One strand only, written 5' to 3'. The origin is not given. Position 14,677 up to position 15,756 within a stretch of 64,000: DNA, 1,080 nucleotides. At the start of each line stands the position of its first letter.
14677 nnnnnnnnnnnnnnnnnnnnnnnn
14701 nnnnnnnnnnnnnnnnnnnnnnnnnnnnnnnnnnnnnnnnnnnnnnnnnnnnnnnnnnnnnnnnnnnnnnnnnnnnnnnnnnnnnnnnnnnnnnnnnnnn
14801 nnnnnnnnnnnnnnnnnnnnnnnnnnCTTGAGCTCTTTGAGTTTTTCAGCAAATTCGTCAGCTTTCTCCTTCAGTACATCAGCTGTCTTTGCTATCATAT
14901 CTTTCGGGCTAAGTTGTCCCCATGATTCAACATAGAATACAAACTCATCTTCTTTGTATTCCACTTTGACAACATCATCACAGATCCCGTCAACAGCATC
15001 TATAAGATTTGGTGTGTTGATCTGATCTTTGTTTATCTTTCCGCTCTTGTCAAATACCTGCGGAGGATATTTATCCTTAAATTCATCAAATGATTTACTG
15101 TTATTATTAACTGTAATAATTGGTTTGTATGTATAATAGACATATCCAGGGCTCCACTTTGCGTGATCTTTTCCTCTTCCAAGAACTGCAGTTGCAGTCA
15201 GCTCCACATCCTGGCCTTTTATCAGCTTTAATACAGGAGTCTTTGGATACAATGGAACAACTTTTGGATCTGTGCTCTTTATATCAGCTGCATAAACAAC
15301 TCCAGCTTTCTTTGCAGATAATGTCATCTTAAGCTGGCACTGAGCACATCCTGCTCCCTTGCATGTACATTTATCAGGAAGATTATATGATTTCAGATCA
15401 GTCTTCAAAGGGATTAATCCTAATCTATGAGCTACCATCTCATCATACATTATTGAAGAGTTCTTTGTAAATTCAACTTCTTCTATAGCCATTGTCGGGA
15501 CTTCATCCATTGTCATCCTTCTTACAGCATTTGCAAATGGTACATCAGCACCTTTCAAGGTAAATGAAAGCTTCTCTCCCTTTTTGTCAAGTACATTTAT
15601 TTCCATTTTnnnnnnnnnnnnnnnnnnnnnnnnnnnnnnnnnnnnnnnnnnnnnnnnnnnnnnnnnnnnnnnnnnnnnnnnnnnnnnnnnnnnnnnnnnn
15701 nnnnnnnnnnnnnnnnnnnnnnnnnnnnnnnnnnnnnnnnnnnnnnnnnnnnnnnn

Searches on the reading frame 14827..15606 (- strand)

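Call 33: search_protein_families(library=pfam, proteins=[window:14827-15606:-], max_evalue=0.001)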
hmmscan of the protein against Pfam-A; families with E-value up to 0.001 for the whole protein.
window:14827-15606:- (260 aa): 2 families
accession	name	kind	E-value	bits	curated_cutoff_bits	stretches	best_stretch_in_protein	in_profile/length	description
PF01000.31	RNA_pol_A_bac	-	1.6e-18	67.5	33.9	1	55-150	5-101/119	RNA polymerase Rpb3/RpoA insert domain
PF01193.29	RNA_pol_L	-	1.3e-15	57.3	24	1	15-248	2-73/74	RNA polymerase Rpb3/Rpb11 dimerisation domain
